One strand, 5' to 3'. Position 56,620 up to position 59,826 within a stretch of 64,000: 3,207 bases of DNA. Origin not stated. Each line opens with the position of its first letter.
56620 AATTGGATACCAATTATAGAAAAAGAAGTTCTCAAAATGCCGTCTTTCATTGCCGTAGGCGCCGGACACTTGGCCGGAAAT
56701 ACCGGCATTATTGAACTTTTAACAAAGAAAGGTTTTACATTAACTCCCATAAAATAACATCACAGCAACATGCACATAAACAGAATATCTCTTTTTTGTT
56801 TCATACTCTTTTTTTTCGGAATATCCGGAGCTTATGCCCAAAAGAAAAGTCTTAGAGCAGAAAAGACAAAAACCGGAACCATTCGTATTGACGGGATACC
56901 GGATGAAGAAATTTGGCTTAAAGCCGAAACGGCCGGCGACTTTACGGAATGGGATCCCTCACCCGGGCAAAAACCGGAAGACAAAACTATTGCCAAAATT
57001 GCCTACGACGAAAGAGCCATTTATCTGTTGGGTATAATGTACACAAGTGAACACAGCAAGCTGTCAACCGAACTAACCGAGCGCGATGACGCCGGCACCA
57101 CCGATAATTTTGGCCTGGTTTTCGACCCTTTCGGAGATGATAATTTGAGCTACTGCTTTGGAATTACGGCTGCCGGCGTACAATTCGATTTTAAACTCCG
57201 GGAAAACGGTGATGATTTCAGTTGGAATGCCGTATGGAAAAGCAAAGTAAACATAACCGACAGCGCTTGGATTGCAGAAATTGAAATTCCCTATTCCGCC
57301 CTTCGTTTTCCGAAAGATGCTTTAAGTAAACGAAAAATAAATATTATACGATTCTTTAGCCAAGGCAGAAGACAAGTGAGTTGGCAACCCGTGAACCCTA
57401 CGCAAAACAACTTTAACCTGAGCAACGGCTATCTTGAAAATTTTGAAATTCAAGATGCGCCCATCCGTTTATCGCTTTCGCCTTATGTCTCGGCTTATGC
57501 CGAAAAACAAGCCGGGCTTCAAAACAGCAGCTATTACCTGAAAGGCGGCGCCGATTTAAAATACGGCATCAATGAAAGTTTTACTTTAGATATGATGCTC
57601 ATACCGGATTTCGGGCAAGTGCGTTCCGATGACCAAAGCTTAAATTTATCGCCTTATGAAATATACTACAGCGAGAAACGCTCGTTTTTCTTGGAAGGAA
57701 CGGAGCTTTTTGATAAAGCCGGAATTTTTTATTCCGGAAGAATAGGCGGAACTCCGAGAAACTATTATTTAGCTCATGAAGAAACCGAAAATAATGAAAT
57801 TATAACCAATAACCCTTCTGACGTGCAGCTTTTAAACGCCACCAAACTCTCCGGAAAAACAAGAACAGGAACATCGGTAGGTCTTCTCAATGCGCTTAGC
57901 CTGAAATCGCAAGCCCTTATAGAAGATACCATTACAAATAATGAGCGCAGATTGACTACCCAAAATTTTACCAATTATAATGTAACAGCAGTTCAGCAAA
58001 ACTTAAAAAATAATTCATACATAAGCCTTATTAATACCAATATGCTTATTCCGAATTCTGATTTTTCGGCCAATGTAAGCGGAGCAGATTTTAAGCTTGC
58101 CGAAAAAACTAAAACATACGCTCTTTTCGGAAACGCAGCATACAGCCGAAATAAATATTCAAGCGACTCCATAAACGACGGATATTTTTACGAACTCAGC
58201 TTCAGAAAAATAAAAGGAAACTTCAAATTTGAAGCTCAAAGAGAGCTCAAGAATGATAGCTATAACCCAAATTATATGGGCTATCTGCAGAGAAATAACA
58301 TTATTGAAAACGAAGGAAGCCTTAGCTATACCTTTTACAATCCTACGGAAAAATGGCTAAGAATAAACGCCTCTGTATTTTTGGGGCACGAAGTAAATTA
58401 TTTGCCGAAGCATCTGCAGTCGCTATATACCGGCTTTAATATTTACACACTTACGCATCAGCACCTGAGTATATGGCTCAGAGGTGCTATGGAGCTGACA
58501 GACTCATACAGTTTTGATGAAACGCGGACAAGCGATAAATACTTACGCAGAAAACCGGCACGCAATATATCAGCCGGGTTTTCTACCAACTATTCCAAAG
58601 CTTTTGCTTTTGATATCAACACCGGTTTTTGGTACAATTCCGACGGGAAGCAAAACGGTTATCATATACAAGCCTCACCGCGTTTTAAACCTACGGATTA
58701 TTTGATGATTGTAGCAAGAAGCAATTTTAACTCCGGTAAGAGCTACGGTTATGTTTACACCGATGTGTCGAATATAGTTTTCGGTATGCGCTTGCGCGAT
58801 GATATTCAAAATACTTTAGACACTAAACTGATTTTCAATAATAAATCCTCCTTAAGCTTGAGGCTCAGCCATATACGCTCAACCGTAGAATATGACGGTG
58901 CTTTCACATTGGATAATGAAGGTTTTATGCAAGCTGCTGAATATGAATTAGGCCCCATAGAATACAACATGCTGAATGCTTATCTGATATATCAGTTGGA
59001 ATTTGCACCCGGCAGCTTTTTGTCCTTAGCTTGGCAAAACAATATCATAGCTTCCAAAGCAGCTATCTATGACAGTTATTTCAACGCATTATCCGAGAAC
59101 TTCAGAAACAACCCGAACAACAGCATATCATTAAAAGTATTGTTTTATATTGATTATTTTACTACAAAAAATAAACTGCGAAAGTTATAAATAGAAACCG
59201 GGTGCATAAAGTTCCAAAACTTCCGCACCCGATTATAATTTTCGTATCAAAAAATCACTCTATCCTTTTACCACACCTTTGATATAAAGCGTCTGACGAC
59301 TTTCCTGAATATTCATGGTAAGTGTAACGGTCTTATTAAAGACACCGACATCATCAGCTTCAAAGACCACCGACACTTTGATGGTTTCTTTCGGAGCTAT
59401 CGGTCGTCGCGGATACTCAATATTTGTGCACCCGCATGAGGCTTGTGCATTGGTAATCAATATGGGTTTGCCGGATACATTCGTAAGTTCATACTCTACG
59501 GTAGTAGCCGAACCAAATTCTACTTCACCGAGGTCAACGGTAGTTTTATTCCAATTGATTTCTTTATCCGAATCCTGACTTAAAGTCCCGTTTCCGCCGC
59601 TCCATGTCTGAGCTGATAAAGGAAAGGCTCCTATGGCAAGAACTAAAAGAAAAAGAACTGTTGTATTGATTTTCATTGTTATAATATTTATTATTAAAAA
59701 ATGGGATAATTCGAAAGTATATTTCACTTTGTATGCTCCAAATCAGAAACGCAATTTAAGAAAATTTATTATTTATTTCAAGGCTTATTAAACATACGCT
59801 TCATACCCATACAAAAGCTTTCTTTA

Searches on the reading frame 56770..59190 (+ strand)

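Call 83: search_protein_families(library=pfam, proteins=[window:56770-59190:+], max_evalue=0.0001)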
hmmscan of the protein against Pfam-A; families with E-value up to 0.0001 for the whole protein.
window:56770-59190:+ (806 aa): 1 family
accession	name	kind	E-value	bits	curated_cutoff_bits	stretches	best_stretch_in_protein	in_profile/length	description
PF19313.5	DUF5916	-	6.2e-161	537.4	22.6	1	231-802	2-571/572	Domain of unknown function (DUF5916)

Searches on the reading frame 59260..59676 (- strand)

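Call 83: search_protein_families(library=pfam, proteins=[window:59260-59676:-], max_evalue=0.0001)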
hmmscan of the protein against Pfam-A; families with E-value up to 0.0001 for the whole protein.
window:59260-59676:- (138 aa): 3 families
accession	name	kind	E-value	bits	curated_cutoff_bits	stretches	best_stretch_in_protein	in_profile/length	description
PF07610.17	DUF1573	-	7.5e-30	103.3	26.1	1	40-136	1-98/98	Protein of unknown function (DUF1573)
PF22544.2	HYDIN_VesB_CFA65-like_Ig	-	5.8e-15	55.8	25.5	1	40-134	3-99/100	HYDIN/CFA65/VesB-like, Ig-like domain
PF22073.2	Cep192_D4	-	9.1e-05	23.1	35.5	0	39-128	3-103/112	Cep192 domain 4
